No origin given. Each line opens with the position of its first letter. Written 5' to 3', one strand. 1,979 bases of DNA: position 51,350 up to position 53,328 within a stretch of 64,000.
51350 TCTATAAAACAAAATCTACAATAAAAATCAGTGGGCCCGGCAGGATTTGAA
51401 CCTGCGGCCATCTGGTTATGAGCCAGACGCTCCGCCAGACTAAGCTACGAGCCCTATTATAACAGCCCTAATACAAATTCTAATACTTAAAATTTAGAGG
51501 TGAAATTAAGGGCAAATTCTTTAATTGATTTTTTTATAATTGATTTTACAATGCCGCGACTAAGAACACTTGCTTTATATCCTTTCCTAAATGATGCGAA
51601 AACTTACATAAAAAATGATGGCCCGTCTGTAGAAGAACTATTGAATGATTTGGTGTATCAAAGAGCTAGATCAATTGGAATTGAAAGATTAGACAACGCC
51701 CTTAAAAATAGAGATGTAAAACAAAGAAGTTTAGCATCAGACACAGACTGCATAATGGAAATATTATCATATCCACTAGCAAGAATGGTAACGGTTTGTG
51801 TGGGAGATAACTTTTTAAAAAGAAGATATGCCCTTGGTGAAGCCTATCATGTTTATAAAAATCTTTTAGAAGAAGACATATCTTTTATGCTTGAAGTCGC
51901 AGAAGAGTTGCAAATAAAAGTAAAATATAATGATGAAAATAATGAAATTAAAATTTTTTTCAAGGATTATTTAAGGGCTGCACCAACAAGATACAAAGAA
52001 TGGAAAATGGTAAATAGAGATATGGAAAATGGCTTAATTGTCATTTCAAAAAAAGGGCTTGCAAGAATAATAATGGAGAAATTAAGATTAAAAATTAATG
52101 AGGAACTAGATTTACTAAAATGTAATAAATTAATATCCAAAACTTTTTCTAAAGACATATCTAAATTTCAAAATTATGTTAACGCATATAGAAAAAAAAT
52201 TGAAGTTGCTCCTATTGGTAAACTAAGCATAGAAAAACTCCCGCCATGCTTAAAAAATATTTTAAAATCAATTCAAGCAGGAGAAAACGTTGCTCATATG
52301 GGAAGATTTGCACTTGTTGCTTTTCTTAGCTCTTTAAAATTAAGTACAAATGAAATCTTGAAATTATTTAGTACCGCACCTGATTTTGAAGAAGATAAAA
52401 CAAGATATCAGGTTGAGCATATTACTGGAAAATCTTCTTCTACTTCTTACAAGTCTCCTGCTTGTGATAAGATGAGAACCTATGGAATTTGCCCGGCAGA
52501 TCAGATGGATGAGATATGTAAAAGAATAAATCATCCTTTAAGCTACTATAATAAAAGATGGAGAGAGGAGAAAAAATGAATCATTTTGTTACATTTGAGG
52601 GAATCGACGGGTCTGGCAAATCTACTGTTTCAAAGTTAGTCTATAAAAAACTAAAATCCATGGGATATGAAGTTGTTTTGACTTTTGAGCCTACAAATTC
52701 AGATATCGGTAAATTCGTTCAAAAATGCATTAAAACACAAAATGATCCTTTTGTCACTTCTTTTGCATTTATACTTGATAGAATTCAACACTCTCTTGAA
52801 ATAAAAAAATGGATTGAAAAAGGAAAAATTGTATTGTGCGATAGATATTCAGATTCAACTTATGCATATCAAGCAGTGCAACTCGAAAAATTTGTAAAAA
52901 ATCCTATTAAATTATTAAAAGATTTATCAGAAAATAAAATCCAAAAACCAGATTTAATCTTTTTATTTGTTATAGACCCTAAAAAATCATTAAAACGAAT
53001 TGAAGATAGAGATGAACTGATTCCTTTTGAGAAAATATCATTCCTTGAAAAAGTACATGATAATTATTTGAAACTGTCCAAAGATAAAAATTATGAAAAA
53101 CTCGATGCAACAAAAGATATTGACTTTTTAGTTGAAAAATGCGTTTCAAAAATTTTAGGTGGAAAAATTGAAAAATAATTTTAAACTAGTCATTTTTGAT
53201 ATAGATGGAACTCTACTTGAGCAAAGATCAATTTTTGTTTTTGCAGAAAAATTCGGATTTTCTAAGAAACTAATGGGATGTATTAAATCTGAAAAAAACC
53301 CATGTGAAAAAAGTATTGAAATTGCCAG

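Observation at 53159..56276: HAD phosphatase followed by two tandem GpgS/MpgS-like glycosyltransferases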

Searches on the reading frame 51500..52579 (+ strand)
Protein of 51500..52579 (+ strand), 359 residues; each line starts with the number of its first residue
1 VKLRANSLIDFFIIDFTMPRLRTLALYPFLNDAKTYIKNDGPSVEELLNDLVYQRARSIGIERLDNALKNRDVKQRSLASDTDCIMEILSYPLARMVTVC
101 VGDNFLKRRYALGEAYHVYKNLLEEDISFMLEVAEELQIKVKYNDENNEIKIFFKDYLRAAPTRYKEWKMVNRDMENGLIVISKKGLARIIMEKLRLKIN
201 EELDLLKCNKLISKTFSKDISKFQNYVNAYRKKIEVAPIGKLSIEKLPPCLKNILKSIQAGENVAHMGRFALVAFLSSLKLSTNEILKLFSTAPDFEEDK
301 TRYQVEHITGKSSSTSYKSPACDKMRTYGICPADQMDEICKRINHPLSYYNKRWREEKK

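Call 3: search_protein_families(library=pfam, proteins=[window:51500-52579:+], max_evalue=0.1)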
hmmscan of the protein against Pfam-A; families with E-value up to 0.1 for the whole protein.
window:51500-52579:+ (359 aa): 1 family
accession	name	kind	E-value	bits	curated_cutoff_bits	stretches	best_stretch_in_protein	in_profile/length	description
PF04104.19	DNA_primase_lrg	-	4.9e-33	115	22.4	1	149-339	2-213/266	Eukaryotic and archaeal DNA primase, large subunit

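Call 4: search_protein_families(library=ncbifam, proteins=[window:51500-52579:+], max_evalue=0.1)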
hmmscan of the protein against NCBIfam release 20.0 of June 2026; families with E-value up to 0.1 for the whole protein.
window:51500-52579:+ (359 aa): 6 families
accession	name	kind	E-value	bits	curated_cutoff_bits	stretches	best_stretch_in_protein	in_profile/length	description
NF002588.0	PRK02249.1-2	equivalog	1.9e-101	340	439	1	22-358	4-336/360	DNA primase regulatory subunit PriL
NF002591.0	PRK02249.1-5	equivalog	3.6e-68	230.3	479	1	21-358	7-333/351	DNA primase regulatory subunit PriL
NF002589.0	PRK02249.1-3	equivalog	1.4e-63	215.6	339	1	87-358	81-346/348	DNA primase regulatory subunit PriL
NF002590.0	PRK02249.1-4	equivalog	2.3e-54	184.9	459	1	25-356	6-338/358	DNA primase regulatory subunit PriL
NF007127.0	PRK09568.1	equivalog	8e-13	48.4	378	1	27-334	8-291/306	DNA primase regulatory subunit PriL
NF003051.0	PRK03968.1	equivalog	6.1e-07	28.9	431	2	312-358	350-395/406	DNA primase large subunit PriL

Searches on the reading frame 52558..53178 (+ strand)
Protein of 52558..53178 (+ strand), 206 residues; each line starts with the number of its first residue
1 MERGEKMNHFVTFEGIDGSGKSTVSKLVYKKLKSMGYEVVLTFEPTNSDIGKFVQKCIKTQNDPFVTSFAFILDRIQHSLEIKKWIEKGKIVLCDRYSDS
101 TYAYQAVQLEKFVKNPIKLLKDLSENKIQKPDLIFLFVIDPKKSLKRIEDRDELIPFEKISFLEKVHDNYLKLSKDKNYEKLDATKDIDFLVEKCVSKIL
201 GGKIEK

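Call 3: search_protein_families(library=pfam, proteins=[window:52558-53178:+], max_evalue=0.1)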
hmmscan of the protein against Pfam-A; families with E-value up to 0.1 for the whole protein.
window:52558-53178:+ (206 aa): 12 families
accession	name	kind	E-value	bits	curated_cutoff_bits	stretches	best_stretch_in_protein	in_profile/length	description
PF02223.23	Thymidylate_kin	-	2.8e-41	141.7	27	1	13-192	1-182/185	Thymidylate kinase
PF01712.25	dNK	-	1.1e-07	32.2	27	1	13-176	3-169/203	Deoxynucleoside kinase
PF20720.3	nSTAND3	-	0.00049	20.3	27.2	1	7-41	16-50/155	Novel STAND NTPase 3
PF13521.12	AAA_28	-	0.00079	20.1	27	1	11-147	2-121/164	AAA domain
PF01583.26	APS_kinase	-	0.0038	17.7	21.1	1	10-40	4-34/152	Adenylylsulphate kinase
PF13238.12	AAA_18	-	0.0044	17.9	29.4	1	12-151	2-111/128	AAA domain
PF24883.2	NPHP3_N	-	0.011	16.3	24.8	1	7-43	21-57/164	Nephrocystin 3, N-terminal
PF13173.12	AAA_14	-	0.026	15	27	1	10-87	4-82/129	AAA domain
PF13207.12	AAA_17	-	0.034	14.9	27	0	15-40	2-24/136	AAA domain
PF03976.20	PPK2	-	0.037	14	22.3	0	7-51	30-74/229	Polyphosphate kinase 2 (PPK2)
PF01111.24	CKS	-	0.046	14.3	27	0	94-128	4-38/68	Cyclin-dependent kinase regulatory subunit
PF00931.28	NB-ARC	-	0.048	13.4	23.5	1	7-39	18-51/248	NB-ARC domain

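Call 4: search_protein_families(library=ncbifam, proteins=[window:52558-53178:+], max_evalue=0.1)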
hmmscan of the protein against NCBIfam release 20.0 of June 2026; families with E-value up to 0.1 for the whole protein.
window:52558-53178:+ (206 aa): 14 families
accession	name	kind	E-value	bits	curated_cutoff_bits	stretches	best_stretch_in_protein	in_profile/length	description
TIGR00041.1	DTMP_kinase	equivalog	6.4e-43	146.7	83.25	1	8-193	4-194/196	dTMP kinase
NF005923.0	PRK07933.1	equivalog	1.9e-13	50.3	193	1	10-153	2-155/213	dTMP kinase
NF005250.0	PRK06761.1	equivalog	8.7e-06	24.9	270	1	7-46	2-41/282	hypothetical protein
TIGR03707.1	PPK2_P_aer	equivalog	0.0029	17.3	301.8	1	7-59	30-83/230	polyphosphate kinase 2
TIGR00455.1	apsK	equivalog_domain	0.0035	17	138.7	1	10-40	20-50/184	adenylyl-sulfate kinase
NF002059.0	PRK00889.1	subfamily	0.0052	16.5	244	1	10-39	7-36/177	adenylyl-sulfate kinase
NF004035.0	PRK05506.1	subfamily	0.0097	14.2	715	1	8-41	460-493/632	bifunctional sulfate adenylyltransferase subunit 1/adenylylsulfate kinase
NF006085.0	PRK08233.1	equivalog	0.02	14.7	198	1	6-59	3-58/184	hypothetical protein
NF003013.0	PRK03846.1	subfamily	0.044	13.4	163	1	9-39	29-59/202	adenylyl-sulfate kinase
NF004040.0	PRK05537.1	equivalog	0.059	11.8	669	1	10-37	398-425/572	bifunctional sulfate adenylyltransferase/adenylylsulfate kinase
NF003122.0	PRK04040.1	equivalog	0.063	12.8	155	0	11-39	5-32/189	adenylate kinase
TIGR02324.1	CP_lyasePhnL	equivalog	0.086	12.3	256.3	0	9-52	35-78/224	phosphonate C-P lyase system protein PhnL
NF006746.0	PRK09270.1-5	subfamily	0.087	11.7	250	0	8-39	21-52/210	nucleoside/nucleotide kinase family protein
TIGR04520.1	ECF_ATPase_1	equivalog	0.096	12.1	315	0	8-39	28-59/269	energy-coupling factor transporter ATPase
